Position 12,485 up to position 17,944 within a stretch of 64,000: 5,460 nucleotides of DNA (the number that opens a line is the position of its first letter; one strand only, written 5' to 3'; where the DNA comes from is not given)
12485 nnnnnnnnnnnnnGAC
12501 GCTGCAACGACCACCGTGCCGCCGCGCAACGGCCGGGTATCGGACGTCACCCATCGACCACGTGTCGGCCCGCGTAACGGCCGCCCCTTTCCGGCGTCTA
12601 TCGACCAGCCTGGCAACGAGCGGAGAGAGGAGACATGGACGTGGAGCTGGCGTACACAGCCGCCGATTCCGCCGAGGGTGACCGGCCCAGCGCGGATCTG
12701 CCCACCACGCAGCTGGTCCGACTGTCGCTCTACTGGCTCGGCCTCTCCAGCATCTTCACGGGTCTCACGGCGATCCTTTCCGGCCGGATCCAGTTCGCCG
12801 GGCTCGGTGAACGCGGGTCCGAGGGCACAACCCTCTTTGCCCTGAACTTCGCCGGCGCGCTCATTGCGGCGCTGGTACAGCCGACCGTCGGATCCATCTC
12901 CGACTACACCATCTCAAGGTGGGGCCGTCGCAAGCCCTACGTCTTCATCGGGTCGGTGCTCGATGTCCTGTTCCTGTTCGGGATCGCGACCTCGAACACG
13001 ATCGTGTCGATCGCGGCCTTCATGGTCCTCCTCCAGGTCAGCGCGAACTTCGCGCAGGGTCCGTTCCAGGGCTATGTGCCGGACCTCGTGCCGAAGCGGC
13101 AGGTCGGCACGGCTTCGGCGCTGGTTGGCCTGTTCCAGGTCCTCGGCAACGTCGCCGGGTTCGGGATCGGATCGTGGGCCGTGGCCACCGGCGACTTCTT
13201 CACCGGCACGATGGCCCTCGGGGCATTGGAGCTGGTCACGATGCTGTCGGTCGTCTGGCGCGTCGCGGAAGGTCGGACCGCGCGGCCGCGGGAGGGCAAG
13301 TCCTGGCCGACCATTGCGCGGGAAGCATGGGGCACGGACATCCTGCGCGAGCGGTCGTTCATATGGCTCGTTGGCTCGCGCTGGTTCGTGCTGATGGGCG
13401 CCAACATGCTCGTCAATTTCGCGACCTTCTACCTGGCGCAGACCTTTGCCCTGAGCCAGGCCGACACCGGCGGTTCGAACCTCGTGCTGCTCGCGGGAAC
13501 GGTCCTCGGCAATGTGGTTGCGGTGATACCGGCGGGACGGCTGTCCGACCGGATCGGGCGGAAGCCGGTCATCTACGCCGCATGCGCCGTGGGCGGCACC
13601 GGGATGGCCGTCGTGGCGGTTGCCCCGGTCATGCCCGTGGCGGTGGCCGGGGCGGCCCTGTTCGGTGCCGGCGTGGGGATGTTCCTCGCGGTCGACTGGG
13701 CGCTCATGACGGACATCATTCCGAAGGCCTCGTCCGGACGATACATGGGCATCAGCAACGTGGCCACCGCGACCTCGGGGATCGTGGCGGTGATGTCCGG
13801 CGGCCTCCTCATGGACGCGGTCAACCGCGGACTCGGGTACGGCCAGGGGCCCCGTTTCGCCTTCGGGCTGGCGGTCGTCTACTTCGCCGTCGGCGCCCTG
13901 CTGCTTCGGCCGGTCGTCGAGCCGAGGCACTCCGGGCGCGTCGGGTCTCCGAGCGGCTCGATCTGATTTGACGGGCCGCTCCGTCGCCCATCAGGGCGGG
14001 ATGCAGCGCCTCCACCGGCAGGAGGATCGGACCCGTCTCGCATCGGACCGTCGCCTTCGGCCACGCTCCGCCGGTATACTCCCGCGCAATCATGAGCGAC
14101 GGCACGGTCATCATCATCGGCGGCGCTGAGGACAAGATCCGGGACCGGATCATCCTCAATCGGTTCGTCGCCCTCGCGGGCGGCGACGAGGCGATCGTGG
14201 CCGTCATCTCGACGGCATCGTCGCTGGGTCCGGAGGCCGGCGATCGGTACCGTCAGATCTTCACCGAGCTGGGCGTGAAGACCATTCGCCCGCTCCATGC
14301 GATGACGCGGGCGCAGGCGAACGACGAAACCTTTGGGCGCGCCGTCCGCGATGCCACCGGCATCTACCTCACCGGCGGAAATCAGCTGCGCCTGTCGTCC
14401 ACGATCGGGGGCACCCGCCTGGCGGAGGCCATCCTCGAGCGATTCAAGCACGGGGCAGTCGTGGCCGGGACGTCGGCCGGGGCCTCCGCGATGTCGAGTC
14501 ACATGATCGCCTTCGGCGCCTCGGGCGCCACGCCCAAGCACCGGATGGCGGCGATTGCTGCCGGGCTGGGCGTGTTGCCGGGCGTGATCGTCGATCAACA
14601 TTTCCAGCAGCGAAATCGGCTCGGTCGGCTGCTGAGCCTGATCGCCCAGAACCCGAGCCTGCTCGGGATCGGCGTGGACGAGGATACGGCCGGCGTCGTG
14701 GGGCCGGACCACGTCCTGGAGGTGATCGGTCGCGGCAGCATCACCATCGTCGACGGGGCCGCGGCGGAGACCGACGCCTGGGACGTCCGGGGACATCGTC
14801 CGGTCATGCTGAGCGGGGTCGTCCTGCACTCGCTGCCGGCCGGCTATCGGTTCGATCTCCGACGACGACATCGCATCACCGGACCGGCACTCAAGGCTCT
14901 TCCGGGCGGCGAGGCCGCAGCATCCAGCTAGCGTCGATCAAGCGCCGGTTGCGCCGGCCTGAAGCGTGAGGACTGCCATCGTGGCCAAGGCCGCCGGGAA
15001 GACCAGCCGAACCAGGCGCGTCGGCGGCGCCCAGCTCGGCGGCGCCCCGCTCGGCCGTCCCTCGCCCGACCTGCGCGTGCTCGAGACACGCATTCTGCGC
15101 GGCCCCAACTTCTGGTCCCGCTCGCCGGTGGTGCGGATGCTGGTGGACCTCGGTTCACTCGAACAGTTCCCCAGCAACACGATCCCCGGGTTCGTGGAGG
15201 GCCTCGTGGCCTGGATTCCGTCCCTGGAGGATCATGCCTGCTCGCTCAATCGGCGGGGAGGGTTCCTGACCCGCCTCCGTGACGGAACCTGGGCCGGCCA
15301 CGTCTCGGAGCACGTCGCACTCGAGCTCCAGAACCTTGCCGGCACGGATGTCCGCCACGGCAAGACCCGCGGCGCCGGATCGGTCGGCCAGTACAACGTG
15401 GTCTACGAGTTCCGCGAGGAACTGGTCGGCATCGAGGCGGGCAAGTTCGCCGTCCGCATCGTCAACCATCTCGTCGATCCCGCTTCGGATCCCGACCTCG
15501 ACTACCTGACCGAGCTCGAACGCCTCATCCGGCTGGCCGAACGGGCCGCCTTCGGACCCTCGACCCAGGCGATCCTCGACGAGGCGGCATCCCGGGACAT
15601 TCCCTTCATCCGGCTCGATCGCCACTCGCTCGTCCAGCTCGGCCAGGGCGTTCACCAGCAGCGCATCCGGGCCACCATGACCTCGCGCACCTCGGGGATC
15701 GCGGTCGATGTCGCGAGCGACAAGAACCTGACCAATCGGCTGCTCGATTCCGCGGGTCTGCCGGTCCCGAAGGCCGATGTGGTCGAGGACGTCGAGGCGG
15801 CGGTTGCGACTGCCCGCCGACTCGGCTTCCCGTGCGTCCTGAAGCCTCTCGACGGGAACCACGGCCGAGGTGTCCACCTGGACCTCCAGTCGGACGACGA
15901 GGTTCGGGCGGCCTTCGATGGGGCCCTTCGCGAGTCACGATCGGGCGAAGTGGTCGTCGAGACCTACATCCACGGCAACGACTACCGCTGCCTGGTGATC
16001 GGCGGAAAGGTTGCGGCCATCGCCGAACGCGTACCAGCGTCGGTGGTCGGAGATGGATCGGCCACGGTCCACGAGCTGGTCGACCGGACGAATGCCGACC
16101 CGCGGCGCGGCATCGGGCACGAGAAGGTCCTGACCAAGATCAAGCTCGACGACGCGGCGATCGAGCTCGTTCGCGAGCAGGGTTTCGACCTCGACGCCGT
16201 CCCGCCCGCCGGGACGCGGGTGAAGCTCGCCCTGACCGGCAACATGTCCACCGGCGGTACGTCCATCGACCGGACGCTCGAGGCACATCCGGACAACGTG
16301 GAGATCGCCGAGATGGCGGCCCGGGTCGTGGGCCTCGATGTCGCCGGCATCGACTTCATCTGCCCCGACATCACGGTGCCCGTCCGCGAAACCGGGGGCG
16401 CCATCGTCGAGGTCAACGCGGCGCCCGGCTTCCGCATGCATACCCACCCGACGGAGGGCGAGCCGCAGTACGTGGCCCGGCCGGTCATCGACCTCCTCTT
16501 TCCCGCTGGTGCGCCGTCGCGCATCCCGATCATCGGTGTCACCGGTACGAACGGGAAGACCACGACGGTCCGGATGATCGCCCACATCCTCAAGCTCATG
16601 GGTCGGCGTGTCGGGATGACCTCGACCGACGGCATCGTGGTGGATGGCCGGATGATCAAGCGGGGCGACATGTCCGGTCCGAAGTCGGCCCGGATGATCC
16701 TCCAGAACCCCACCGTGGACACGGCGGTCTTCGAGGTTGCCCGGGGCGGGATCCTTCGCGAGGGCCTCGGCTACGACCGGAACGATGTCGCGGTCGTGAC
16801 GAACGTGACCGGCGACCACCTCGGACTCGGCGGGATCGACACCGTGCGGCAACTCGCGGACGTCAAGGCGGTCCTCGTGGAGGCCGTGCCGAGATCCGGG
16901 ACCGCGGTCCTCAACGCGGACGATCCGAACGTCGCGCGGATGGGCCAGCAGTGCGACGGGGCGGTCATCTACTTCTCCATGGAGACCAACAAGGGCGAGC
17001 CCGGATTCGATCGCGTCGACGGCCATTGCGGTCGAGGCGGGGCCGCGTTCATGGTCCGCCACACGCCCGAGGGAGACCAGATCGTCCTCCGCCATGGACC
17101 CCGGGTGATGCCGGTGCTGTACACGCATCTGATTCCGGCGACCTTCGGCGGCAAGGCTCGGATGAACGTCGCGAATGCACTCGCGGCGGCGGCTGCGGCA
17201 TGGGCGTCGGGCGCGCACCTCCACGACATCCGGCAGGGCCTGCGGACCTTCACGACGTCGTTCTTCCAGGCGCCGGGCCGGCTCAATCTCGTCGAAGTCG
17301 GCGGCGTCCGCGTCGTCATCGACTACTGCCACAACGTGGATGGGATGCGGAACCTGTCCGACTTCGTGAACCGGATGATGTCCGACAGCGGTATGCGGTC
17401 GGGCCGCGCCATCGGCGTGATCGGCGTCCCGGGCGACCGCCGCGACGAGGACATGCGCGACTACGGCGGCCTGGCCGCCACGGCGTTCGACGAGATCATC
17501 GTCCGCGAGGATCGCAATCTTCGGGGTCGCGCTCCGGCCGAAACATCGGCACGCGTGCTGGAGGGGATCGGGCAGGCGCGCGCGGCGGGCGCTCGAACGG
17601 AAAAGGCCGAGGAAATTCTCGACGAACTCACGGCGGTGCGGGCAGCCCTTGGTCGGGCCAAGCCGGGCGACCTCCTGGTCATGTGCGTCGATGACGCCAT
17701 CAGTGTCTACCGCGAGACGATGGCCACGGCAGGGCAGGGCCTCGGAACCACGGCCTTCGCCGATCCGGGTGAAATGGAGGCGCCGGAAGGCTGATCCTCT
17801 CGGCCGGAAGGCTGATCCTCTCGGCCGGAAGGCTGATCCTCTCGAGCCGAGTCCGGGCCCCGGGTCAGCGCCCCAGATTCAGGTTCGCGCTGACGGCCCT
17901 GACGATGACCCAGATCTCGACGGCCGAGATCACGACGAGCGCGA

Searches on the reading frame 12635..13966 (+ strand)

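Call 81: search_protein_families(library=pfam, proteins=[window:12635-13966:+], max_evalue=1e-8)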
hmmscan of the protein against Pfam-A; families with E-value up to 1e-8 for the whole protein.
window:12635-13966:+ (443 aa): 2 families
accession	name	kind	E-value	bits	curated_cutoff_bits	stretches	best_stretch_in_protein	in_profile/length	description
PF07690.21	MFS_1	-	2.8e-26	92.7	33.4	2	250-436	6-183/347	Major Facilitator Superfamily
PF13347.12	MFS_2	-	3.8e-14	52.5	27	1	71-423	39-412/427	MFS/sugar transport protein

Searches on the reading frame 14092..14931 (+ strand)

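Call 81: search_protein_families(library=pfam, proteins=[window:14092-14931:+], max_evalue=1e-8)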
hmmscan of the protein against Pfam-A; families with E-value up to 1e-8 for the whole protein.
window:14092-14931:+ (279 aa): 1 family
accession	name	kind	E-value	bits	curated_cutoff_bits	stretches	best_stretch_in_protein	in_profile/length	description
PF03575.23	Peptidase_S51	-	5e-24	85.6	23.9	1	7-203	2-198/206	Peptidase family S51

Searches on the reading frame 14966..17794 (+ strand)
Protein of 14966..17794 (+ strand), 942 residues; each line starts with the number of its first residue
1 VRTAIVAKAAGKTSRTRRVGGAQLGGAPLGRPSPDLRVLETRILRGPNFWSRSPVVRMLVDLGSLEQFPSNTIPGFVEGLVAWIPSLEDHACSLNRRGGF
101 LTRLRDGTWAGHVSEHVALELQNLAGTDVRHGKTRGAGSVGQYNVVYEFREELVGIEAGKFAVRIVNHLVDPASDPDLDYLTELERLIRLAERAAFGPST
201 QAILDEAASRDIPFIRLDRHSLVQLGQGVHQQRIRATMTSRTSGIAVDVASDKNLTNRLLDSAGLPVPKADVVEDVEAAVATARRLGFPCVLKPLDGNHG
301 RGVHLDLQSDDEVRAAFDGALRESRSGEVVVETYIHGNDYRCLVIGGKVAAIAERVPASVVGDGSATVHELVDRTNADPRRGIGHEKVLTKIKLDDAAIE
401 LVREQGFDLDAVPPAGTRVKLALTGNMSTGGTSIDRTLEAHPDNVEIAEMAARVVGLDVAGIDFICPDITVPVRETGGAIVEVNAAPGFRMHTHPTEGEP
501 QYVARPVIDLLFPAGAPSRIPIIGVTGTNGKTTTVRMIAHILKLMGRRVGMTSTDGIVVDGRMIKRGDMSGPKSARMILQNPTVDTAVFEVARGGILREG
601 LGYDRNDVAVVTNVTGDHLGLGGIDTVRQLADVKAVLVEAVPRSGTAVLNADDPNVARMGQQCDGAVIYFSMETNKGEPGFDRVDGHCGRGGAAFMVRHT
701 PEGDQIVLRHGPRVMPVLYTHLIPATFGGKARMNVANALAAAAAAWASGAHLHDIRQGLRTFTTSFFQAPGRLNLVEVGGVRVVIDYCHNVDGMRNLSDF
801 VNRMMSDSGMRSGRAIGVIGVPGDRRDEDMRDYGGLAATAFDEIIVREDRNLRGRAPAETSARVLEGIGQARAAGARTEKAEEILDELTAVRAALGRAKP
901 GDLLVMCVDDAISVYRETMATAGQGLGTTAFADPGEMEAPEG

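Call 81: search_protein_families(library=pfam, proteins=[window:14966-17794:+], max_evalue=1e-8)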
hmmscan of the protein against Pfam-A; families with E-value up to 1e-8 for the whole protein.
window:14966-17794:+ (942 aa): 4 families
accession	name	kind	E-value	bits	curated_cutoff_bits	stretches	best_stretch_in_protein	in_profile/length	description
PF18921.5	Cyanophycin_syn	-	5.9e-40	136.3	27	1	58-170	2-114/115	Cyanophycin synthase-like N-terminal domain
PF08245.18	Mur_ligase_M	-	2.5e-24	86.8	24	1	525-745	1-200/200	Mur ligase middle domain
PF02875.26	Mur_ligase_C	-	5.1e-14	53.6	28.4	1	771-906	1-123/127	Mur ligase, glutamate ligase domain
PF08443.16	RimK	-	1.3e-11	44.9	21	0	250-356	1-106/188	RimK-like ATP-grasp domain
